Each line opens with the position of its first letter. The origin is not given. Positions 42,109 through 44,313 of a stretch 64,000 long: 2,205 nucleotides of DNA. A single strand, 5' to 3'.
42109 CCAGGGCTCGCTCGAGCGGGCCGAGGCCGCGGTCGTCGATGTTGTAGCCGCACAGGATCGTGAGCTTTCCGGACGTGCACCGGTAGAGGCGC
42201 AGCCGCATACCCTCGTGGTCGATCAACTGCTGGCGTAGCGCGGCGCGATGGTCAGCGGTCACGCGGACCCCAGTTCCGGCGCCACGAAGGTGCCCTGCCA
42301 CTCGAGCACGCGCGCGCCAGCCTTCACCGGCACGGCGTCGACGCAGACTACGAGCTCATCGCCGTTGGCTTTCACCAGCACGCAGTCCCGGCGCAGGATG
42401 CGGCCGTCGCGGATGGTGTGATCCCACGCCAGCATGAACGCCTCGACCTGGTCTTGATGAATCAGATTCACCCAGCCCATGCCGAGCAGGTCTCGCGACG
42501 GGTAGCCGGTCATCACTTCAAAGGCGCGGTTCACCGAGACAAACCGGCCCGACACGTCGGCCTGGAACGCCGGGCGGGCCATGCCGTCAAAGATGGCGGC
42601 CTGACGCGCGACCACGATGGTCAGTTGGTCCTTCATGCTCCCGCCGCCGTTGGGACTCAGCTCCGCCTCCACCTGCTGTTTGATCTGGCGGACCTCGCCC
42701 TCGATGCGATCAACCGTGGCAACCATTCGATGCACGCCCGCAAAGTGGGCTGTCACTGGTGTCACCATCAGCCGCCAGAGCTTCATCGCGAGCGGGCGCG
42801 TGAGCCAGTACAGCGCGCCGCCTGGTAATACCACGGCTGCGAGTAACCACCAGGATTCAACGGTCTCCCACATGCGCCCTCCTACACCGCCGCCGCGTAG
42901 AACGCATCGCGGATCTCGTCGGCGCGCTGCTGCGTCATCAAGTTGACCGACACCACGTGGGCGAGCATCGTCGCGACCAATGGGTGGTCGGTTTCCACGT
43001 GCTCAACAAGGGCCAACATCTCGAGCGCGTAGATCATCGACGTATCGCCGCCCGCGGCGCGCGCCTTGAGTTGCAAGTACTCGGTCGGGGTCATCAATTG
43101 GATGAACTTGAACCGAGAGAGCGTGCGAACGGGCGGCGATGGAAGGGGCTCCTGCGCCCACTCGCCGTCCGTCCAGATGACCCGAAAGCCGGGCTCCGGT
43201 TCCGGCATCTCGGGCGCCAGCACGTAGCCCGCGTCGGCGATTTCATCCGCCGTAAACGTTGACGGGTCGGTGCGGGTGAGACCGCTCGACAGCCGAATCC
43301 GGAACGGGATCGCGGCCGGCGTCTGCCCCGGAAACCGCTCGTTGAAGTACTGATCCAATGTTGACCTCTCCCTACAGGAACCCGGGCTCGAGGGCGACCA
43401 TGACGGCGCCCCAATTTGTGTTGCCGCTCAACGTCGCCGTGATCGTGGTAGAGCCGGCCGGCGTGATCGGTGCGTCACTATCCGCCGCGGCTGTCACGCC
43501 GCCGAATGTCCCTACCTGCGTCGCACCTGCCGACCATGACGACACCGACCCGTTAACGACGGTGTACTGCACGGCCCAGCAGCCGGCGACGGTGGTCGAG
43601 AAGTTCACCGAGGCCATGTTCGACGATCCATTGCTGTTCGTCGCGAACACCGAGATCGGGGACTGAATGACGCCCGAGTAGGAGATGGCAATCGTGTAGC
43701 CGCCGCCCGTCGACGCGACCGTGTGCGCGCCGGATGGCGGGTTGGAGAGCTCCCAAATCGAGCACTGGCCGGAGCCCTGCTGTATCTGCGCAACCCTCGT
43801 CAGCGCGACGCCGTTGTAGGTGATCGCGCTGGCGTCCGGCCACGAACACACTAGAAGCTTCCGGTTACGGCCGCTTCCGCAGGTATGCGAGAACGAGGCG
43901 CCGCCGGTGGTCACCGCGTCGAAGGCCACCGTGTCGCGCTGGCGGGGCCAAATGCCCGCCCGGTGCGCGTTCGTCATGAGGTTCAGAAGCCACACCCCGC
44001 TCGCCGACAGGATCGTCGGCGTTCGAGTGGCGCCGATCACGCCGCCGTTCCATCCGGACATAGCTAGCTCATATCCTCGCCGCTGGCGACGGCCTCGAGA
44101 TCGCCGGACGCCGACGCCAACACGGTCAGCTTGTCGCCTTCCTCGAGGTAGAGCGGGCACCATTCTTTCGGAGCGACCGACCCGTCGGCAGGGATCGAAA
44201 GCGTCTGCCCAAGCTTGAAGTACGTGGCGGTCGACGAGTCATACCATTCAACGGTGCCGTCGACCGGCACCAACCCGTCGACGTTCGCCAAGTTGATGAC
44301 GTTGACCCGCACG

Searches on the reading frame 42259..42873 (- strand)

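Call 51: search_protein_families(library=phrogs, proteins=[window:42259-42873:-], max_evalue=0.001)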
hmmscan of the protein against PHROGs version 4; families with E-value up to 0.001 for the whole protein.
window:42259-42873:- (204 aa): 1 family
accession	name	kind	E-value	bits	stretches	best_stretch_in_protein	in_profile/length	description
phrog_9869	-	unknown function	8.1e-05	23.6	1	35-91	37-88/98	-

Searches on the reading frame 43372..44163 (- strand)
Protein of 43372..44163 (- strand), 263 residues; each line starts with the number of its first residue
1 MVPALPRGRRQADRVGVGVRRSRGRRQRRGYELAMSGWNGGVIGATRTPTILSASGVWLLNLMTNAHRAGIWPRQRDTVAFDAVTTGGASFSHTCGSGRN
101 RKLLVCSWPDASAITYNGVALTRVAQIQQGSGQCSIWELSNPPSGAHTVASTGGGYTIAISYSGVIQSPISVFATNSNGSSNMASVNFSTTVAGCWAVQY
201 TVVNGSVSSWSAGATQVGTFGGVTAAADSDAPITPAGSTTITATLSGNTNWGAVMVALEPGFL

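Call 51: search_protein_families(library=phrogs, proteins=[window:43372-44163:-], max_evalue=0.001)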
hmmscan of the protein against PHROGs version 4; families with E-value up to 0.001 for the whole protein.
window:43372-44163:- (263 aa): 1 family
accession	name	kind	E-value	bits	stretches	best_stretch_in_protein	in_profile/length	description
phrog_553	-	tail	3.1e-09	37.2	1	77-260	114-312/512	minor tail protein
